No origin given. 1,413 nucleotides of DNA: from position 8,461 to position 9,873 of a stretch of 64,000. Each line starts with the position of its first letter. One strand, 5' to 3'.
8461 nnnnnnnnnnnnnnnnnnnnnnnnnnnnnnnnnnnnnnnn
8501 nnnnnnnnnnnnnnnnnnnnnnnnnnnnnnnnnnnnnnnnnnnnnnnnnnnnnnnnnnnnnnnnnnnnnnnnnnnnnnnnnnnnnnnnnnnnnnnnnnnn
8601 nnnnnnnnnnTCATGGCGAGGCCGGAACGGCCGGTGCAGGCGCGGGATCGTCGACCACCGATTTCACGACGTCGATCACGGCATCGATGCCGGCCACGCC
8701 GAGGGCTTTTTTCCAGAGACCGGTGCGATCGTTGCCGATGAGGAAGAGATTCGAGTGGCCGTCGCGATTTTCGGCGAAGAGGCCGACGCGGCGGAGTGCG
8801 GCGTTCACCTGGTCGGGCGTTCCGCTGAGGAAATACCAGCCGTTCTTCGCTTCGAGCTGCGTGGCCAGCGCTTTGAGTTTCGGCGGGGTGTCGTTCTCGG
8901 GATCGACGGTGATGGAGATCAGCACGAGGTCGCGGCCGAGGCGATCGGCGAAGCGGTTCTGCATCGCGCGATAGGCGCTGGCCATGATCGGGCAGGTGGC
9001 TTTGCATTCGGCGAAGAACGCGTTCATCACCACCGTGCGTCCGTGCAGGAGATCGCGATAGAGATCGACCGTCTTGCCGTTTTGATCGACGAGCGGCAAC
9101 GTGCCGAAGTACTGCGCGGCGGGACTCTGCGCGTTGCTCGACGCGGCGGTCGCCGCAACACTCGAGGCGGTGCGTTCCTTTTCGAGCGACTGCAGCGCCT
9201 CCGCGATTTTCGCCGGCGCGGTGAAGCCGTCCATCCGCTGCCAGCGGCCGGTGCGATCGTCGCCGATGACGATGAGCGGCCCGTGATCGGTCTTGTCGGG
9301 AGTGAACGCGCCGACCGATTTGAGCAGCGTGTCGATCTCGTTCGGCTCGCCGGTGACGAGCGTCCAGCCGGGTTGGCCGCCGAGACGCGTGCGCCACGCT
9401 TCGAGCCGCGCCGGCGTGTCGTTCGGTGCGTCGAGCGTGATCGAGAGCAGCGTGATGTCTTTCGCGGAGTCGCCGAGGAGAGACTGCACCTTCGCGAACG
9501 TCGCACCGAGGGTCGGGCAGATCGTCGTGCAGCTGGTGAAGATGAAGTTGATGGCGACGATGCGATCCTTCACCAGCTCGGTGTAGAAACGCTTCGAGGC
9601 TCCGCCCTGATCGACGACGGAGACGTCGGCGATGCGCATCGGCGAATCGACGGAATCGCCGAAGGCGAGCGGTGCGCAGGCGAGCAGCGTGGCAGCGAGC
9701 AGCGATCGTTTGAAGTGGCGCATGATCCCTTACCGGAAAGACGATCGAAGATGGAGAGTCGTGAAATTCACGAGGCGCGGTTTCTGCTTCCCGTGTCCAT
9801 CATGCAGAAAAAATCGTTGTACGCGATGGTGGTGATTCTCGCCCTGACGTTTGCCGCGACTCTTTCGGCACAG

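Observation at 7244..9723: Overlapping operon: tandem-domain SCO1/SenC copper chaperone coupled to a cytochrome c domain fused to a periplasmic solute-binding domain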

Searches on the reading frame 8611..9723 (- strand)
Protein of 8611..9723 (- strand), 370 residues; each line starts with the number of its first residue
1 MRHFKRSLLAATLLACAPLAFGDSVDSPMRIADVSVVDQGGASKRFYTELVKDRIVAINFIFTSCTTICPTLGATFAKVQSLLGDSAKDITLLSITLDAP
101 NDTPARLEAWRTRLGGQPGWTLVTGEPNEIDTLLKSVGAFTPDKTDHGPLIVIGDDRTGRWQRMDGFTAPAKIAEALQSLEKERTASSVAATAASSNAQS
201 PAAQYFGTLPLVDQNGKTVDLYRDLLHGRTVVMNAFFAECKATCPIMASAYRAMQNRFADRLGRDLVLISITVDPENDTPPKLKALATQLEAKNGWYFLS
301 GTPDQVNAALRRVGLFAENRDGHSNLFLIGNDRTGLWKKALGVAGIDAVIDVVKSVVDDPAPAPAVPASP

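Call 5: search_protein_families(library=pfam, proteins=[window:8611-9723:-], max_evalue=1)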
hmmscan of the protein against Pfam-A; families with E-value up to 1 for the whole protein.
window:8611-9723:- (370 aa): 4 families
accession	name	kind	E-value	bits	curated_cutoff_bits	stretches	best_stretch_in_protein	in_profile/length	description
PF02630.20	SCO1-SenC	-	6.2e-33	114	22.8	2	211-323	6-113/134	SCO1/SenC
PF00578.27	AhpC-TSA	-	5.5e-05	23.5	26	1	211-288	10-78/124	AhpC/TSA family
PF00085.26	Thioredoxin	-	0.0067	16.8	23.5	0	229-282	18-67/103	Thioredoxin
PF04576.20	Zein-binding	-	0.57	10.9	23.1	0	172-194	13-35/92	Zein-binding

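Call 6: search_protein_families(library=ncbifam, proteins=[window:8611-9723:-], max_evalue=1)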
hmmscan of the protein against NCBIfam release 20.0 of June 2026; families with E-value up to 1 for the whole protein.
window:8611-9723:- (370 aa): 2 families
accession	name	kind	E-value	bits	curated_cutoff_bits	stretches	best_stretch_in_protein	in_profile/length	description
NF040474.1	peri_RclB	exception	0.061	13.6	100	1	4-37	2-34/78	reactive chlorine resistance periplasmic protein RclB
NF012032.0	PRK15488.1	equivalog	0.24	9.3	694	1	149-200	102-153/759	thiosulfate reductase PhsA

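Call 9: search_solved_structures(query=window:8611-9723:-, max_evalue=0.01, show_alignments=2)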
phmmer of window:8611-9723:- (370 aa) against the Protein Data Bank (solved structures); distinct sequences matched with E-value up to 0.01: 10.
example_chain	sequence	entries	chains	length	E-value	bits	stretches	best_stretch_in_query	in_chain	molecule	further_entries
4hde_A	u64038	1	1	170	2e-10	43.4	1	43-150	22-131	SCO1/SenC family lipoprotein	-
1xzo_A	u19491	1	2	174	1.4e-08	37.4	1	212-315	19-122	Hypothetical protein ypmQ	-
1on4_A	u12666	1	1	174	1.5e-08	37.2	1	213-315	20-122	Sco1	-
4wbj_A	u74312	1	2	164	1.1e-05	27.8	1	36-141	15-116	Blr1131 protein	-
4wbr_D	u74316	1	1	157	1.6e-05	27.3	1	38-141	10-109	Blr1131 protein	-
3me7_A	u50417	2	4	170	2.4e-05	26.8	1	32-129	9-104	Putative uncharacterized protein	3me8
6n5u_A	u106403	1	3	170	6.2e-05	25.4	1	206-321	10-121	Protein SCO1 homolog 1, mitochondrial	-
4txo_D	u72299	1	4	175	0.00028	23.2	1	36-141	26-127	Blr1131 protein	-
2k6v_A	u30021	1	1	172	0.00072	21.9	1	229-319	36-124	Putative cytochrome c oxidase assembly protein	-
4bpy_A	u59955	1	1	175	0.0053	19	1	26-140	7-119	SCO PROTEIN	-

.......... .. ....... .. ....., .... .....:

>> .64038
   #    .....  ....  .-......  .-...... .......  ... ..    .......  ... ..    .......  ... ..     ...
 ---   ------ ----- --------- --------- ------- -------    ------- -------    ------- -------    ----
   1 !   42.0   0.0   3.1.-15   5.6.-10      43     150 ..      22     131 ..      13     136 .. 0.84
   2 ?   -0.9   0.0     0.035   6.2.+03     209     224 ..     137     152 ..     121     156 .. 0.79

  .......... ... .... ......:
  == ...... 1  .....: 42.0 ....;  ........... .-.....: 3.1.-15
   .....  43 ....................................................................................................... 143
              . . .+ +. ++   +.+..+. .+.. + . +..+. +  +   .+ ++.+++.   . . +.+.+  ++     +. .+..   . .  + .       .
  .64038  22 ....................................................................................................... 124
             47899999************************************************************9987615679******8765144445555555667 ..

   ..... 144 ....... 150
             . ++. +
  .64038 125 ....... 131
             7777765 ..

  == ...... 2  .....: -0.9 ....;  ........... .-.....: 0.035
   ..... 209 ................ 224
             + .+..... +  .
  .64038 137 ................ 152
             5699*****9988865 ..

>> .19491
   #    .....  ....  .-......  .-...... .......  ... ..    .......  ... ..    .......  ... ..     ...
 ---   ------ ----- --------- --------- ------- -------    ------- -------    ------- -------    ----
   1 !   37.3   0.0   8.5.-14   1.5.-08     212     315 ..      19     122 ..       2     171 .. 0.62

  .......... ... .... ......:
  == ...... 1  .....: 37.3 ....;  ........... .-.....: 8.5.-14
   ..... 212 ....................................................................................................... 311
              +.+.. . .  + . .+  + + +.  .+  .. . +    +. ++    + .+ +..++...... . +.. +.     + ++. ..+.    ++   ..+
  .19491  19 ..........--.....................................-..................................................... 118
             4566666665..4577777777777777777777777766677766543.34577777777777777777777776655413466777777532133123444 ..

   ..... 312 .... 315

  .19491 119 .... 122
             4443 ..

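Call 19: find_homologous_proteins(query=window:8611-9723:-, max_evalue=0.001)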
Query window:8611-9723:- (370 aa): 1138 proteins with E <= 0.001 among 8000 candidates; the best 120 are listed.
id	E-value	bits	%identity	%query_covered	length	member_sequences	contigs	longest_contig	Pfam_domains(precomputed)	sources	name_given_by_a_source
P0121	2.9e-244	827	100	100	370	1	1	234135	PF02630.21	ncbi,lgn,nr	ncbi:MAG TPA: SCO family protein [Thermoanaerobaculia bacterium]|nr:SCO family protein [Thermoanaero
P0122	5.4e-216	734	91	97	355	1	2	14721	PF02630.21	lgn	-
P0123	1.6e-183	628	78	99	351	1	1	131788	PF02630.21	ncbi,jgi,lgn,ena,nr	ncbi:MAG TPA: SCO family protein [Thermoanaerobaculia bacterium]|nr:SCO family protein [Thermoanaero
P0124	3.5e-176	604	77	92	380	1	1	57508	PF02630.21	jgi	jgi:protein SCO1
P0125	2.9e-175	601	75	96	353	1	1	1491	PF02630.21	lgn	-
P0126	2.2e-174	598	74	94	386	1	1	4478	PF02630.21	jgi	jgi:protein SCO1/2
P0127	3.3e-172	590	75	93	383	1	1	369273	PF02630.21,PF00578.28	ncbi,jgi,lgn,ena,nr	ncbi:MAG TPA: SCO family protein [Thermoanaerobaculia bacterium]|nr:SCO family protein [Thermoanaero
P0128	5.3e-172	590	77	87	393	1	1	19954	PF02630.21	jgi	jgi:protein SCO1/2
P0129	1.7e-171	588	73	92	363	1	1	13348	PF02630.21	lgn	-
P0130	1.1e-169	582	73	94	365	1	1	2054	PF08534.17,PF02630.21,PF00578.28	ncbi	-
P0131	3.0e-169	581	79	86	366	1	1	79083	PF02630.21,PF00578.28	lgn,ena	-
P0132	6.6e-169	580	75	91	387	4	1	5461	PF02630.21,PF00578.28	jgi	-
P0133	1.1e-168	579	72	98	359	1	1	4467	PF02630.21,PF00578.28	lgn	-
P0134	1.1e-167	576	75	85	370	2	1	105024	PF02630.21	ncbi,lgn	-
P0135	3.2e-163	561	76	84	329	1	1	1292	PF02630.21,PF00578.28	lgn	-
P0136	1.1e-133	464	74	74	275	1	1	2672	PF02630.21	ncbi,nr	ncbi:MAG: hypothetical protein QOJ98_1285, partial [Acidobacteriota bacterium]|nr:hypothetical prote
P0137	2.4e-113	397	54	90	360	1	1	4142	PF00085.27,PF08534.17,PF02630.21,PF00578.28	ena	-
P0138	4.2e-111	389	51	89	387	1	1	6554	PF08534.17,PF02630.21,PF00578.28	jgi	jgi:protein SCO1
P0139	1.1e-109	385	51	89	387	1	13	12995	PF08534.17,PF02630.21,PF00578.28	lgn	-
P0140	2.0e-109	384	53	89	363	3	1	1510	PF08534.17,PF02630.21,PF00578.28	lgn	-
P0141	3.6e-109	383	52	89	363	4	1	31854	PF08534.17,PF02630.21,PF00578.28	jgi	jgi:protein SCO1/2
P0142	1.7e-108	381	51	89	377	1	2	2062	PF08534.17,PF02630.21,PF00578.28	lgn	-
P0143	2.1e-108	381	50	89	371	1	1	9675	PF08534.17,PF02630.21,PF00578.28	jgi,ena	-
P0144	4.2e-108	380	51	89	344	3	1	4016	PF08534.17,PF02630.21,PF00578.28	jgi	jgi:cytochrome oxidase Cu insertion factor (SCO1/SenC/PrrC family)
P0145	5.3e-108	379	50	89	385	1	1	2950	PF08534.17,PF02630.21,PF00578.28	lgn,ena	-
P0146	8.7e-108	379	48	91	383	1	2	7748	PF08534.17,PF02630.21,PF00578.28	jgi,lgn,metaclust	metaclust:\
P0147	1.2e-107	378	50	90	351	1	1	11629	PF00085.27,PF08534.17,PF02630.21,PF00578.28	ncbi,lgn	-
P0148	2.0e-107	377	50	85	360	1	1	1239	PF08534.17,PF02630.21,PF00578.28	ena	-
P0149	3.7e-107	377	51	89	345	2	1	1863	PF08534.17,PF02630.21,PF00578.28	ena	-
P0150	4.2e-107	376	49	97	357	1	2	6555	PF00085.27,PF08534.17,PF02630.21,PF00578.28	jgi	jgi:cytochrome oxidase Cu insertion factor (SCO1/SenC/PrrC family)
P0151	6.9e-107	376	51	89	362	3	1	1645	PF08534.17,PF02630.21,PF00578.28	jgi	jgi:protein SCO1/2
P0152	7.0e-107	376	49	89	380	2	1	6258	PF08534.17,PF02630.21,PF00578.28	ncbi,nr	ncbi:MAG TPA: SCO family protein [Thermoanaerobaculia bacterium]|nr:SCO family protein [Thermoanaero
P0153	7.1e-107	376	51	89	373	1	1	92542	PF08534.17,PF02630.21,PF00578.28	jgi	jgi:protein SCO1/2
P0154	8.4e-107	375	51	89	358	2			PF02630.21,PF00578.28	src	-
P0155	9.5e-107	375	48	96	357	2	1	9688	PF08534.17,PF02630.21,PF00578.28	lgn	-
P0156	1.1e-106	375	52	89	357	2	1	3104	PF08534.17,PF02630.21,PF00578.28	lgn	-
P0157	1.3e-106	375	50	89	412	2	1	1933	PF02630.21,PF00578.28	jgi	-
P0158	1.3e-106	375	50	90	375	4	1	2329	PF08534.17,PF02630.21,PF00578.28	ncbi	-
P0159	1.7e-106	374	48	89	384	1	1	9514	PF08534.17,PF02630.21,PF00578.28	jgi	jgi:protein SCO1/2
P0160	1.8e-106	374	48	97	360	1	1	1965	PF00085.27,PF08534.17,PF02630.21,PF00578.28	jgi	jgi:protein SCO1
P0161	2.2e-106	374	50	89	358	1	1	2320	PF00085.27,PF08534.17,PF02630.21,PF00578.28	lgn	-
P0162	2.2e-106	374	52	89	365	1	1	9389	PF08534.17,PF02630.21,PF00578.28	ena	-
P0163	2.3e-106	374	50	90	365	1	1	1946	PF08534.17,PF02630.21,PF00578.28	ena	-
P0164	2.4e-106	374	50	89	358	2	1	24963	PF08534.17,PF02630.21,PF00578.28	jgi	-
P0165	2.5e-106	374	49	89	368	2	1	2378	PF08534.17,PF02630.21,PF00578.28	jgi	jgi:protein SCO1/2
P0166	2.6e-106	374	50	89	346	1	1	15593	PF08534.17,PF02630.21,PF00578.28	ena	-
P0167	2.8e-106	374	50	90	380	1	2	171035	PF08534.17,PF02630.21,PF00578.28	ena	-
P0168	2.8e-106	374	49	89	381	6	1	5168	PF08534.17,PF02630.21,PF00578.28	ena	-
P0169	2.8e-106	374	49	89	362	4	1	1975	PF08534.17,PF02630.21,PF00578.28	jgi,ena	-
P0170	6.0e-106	373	50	89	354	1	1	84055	PF08534.17,PF02630.21,PF00578.28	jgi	jgi:cytochrome oxidase Cu insertion factor (SCO1/SenC/PrrC family)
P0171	6.7e-106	372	50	91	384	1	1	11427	PF08534.17,PF02630.21,PF00578.28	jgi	jgi:cytochrome oxidase Cu insertion factor (SCO1/SenC/PrrC family)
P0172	7.5e-106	372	51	89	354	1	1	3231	PF02630.21,PF00578.28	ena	-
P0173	8.0e-106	372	49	91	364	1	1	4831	PF08534.17,PF02630.21,PF00578.28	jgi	jgi:cytochrome oxidase Cu insertion factor (SCO1/SenC/PrrC family)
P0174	1.0e-105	372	50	91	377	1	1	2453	PF08534.17,PF02630.21,PF00578.28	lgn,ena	-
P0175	1.1e-105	372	48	89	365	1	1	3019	PF08534.17,PF02630.21,PF00578.28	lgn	-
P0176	1.4e-105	371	49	89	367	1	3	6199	PF08534.17,PF02630.21,PF00578.28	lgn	-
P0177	2.1e-105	371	50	89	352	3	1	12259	PF08534.17,PF02630.21,PF00578.28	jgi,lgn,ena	-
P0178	2.8e-105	370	47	91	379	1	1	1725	PF08534.17,PF02630.21,PF00578.28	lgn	-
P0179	3.0e-105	370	48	89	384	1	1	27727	PF08534.17,PF02630.21,PF00578.28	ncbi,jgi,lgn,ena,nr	ncbi:MAG TPA: SCO family protein [Thermoanaerobaculia bacterium]|nr:SCO family protein [Thermoanaero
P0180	3.2e-105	370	49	89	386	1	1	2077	PF08534.17,PF02630.21,PF00578.28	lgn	-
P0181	3.8e-105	370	48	91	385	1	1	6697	PF08534.17,PF02630.21,PF00578.28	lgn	-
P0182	4.8e-105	370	48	89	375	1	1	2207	PF08534.17,PF02630.21,PF00578.28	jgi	jgi:protein SCO1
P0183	5.6e-105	369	52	89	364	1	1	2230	PF08534.17,PF02630.21,PF00578.28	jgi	-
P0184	1.2e-104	368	50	91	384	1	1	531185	PF08534.17,PF02630.21,PF00578.28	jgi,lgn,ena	-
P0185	1.3e-104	368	48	91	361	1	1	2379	PF08534.17,PF02630.21,PF00578.28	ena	-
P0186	1.4e-104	368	48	88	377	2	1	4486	PF08534.17,PF02630.21,PF00578.28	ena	-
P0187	1.6e-104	368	48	89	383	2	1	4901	PF08534.17,PF02630.21,PF00578.28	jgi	jgi:cytochrome oxidase Cu insertion factor (SCO1/SenC/PrrC family)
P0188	2.0e-104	368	49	89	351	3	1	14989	PF08534.17,PF02630.21,PF00578.28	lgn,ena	-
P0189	2.3e-104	367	48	91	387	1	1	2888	PF08534.17,PF02630.21,PF00578.28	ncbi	-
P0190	3.1e-104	367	49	89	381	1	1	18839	PF08534.17,PF02630.21,PF00578.28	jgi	jgi:protein SCO1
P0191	3.4e-104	367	49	89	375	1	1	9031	PF08534.17,PF02630.21,PF00578.28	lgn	-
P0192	4.5e-104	366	48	88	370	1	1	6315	PF08534.17,PF02630.21,PF00578.28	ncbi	-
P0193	4.6e-104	366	49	89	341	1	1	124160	PF08534.17,PF02630.21,PF00578.28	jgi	jgi:cytochrome oxidase Cu insertion factor (SCO1/SenC/PrrC family)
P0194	6.3e-104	366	49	90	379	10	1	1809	PF08534.17,PF02630.21,PF00578.28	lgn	-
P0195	7.2e-104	366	50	89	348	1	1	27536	PF08534.17,PF02630.21,PF00578.28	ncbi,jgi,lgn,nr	ncbi:MAG TPA: SCO family protein [Thermoanaerobaculia bacterium]|jgi:cytochrome oxidase Cu insertion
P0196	7.2e-104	366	49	89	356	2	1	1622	PF08534.17,PF02630.21,PF00578.28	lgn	-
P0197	1.0e-103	365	49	89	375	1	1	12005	PF08534.17,PF02630.21,PF00578.28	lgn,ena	-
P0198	1.3e-103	365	48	91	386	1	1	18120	PF08534.17,PF02630.21,PF00578.28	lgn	-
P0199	2.2e-103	364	47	89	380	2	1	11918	PF08534.17,PF02630.21,PF00578.28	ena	-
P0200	2.4e-103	364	49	89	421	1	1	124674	PF08534.17,PF02630.21,PF00578.28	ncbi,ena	-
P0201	3.0e-103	364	47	89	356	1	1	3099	PF00085.27,PF02630.21,PF00578.28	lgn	-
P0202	3.1e-103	364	49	90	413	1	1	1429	PF08534.17,PF02630.21,PF00578.28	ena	-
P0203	3.5e-103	363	49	97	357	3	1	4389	PF08534.17,PF02630.21,PF00578.28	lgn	-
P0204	4.8e-103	363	50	90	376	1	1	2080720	PF02630.21,PF00578.28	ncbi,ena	-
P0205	5.1e-103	363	49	91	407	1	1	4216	PF08534.17,PF02630.21,PF00578.28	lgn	-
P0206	6.3e-103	363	49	88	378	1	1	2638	PF08534.17,PF02630.21,PF00578.28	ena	-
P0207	6.3e-103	363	48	89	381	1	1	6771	PF08534.17,PF02630.21,PF00578.28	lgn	-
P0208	7.9e-103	362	51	89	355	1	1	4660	PF08534.17,PF02630.21,PF00578.28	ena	-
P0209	9.6e-103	362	47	91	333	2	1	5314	PF08534.17,PF02630.21,PF00578.28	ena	-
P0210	1.2e-102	362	48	92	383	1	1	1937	PF08534.17,PF02630.21,PF00578.28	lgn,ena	-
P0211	1.3e-102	362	49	91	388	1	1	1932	PF08534.17,PF02630.21,PF00578.28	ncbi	-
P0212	2.4e-102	361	48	91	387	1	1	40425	PF08534.17,PF02630.21,PF00578.28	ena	-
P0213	2.7e-102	361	48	89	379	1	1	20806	PF08534.17,PF02630.21,PF00578.28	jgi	jgi:protein SCO1/2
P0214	2.9e-102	360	48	89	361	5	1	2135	PF08534.17,PF02630.21,PF00578.28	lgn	-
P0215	2.9e-102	360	49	89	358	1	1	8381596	PF08534.17,PF02630.21,PF00578.28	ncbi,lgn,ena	-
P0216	3.2e-102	360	49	89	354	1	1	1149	PF08534.17,PF02630.21,PF00578.28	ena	-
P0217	3.9e-102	360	51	89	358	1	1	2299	PF08534.17,PF02630.21,PF00578.28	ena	-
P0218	4.5e-102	360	47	94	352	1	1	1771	PF08534.17,PF02630.21,PF00578.28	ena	-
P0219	5.6e-102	359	47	95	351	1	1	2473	PF08534.17,PF02630.21,PF00578.28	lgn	-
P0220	6.0e-102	359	48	93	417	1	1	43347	PF08534.17,PF02630.21,PF00578.28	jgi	jgi:protein SCO1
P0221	9.8e-102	359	51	88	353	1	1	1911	PF08534.17,PF02630.21,PF00578.28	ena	-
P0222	1.2e-101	358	47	91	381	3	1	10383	PF08534.17,PF02630.21,PF00578.28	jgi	jgi:cytochrome oxidase Cu insertion factor (SCO1/SenC/PrrC family)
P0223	1.2e-101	358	48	94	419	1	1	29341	PF08534.17,PF02630.21,PF00578.28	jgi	jgi:protein SCO1/2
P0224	1.2e-101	358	47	92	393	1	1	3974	PF08534.17,PF02630.21,PF00578.28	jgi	jgi:protein SCO1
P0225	1.2e-101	358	46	88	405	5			PF08534.17,PF02630.21,PF00578.28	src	-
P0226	1.3e-101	358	48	88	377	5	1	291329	PF08534.17,PF02630.21,PF00578.28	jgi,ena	-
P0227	1.6e-101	358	48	89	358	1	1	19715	PF08534.17,PF02630.21,PF00578.28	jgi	jgi:protein SCO1/2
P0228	1.7e-101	358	50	89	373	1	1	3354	PF08534.17,PF02630.21,PF00578.28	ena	-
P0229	2.4e-101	357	48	91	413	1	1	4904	PF08534.17,PF02630.21,PF00578.28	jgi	jgi:cytochrome oxidase Cu insertion factor (SCO1/SenC/PrrC family)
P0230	3.6e-101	357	48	89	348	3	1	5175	PF08534.17,PF02630.21,PF00578.28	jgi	-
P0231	3.7e-101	357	48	91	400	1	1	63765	PF08534.17,PF02630.21,PF00578.28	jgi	jgi:protein SCO1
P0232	6.5e-101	356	49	90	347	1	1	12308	PF08534.17,PF02630.21,PF00578.28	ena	-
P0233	7.5e-101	356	48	89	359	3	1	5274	PF08534.17,PF02630.21,PF00578.28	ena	-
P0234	1.1e-100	355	48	89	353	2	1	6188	PF08534.17,PF02630.21,PF00578.28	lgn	-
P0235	1.6e-100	355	49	91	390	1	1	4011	PF08534.17,PF02630.21,PF00578.28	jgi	jgi:cytochrome oxidase Cu insertion factor (SCO1/SenC/PrrC family)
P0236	2.4e-100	354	48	95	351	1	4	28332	PF08534.17,PF02630.21,PF00578.28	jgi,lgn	jgi:cytochrome oxidase Cu insertion factor (SCO1/SenC/PrrC family)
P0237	2.5e-100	354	47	91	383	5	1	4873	PF02630.21,PF00578.28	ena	-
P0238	3.0e-100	354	48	89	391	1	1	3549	PF08534.17,PF02630.21,PF00578.28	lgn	-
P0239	6.2e-100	353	46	88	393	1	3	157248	PF08534.17,PF02630.21,PF00578.28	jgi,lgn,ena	-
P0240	7.0e-100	353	45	88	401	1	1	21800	PF08534.17,PF02630.21,PF00578.28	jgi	jgi:protein SCO1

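Call 20: find_encoding_contigs(protein=P0215, flank=10000, max_places=1)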
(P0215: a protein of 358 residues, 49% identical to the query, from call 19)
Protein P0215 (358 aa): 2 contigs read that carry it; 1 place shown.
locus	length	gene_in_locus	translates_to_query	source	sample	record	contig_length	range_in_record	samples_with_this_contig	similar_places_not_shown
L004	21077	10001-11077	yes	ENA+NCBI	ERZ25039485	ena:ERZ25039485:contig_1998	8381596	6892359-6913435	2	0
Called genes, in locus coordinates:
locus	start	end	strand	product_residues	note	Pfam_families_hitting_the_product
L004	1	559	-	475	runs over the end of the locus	PF00282:Pyridoxal_deC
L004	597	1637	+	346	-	PF03706:LPG_synthase_TM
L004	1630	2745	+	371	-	PF00155:Aminotran_1_2 (faint), PF00266:Aminotran_5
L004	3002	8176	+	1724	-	PF07732:Cu-oxidase_3 (faint)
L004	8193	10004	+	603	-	-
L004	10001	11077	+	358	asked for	PF00578:AhpC-TSA (weak), PF02630:SCO1-SenC, PF08534:Redoxin (faint), PF02630:SCO1-SenC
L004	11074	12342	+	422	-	PF00034:Cytochrom_C (weak), PF13458:Peripla_BP_6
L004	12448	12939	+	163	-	-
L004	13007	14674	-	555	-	PF13884:Peptidase_S74 (weak)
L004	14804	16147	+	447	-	PF01569:PAP2, PF22778:VCPO_2nd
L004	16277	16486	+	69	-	-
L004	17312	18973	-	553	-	-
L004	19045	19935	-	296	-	PF03279:Lip_A_acyltrans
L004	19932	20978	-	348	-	PF02606:LpxK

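Call 21: find_encoding_contigs(protein=P0204, flank=10000, max_places=1)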
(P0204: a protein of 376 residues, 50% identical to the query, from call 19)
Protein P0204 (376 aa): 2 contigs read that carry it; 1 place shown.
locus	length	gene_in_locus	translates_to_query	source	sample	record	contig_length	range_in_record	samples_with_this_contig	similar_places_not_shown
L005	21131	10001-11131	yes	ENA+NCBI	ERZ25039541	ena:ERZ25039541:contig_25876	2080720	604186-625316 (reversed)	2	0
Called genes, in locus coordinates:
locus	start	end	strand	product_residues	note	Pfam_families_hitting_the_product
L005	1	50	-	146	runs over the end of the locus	PF02568:ThiI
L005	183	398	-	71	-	-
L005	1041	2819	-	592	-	PF07676:PD40 (faint)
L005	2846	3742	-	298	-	-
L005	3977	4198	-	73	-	PF09360:zf-CDGSH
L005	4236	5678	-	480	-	PF00282:Pyridoxal_deC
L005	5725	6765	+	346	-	PF03706:LPG_synthase_TM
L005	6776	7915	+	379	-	PF00155:Aminotran_1_2 (weak), PF00266:Aminotran_5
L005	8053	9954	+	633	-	PF02239:Cytochrom_D1 (faint), PF23414:Beta-prop_EML_2 (faint), PF25174:Beta-prop_THOC3 (faint), PF10282:Lactonase (faint)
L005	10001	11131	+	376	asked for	PF00578:AhpC-TSA (faint), PF02630:SCO1-SenC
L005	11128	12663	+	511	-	PF00034:Cytochrom_C, PF13458:Peripla_BP_6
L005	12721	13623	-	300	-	PF03279:Lip_A_acyltrans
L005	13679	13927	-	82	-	-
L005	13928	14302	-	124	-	-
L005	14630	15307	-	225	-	PF02606:LpxK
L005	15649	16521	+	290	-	-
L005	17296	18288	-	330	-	-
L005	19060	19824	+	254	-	PF00482:T2SSF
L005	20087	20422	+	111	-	PF00482:T2SSF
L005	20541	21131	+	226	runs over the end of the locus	PF05157:MshEN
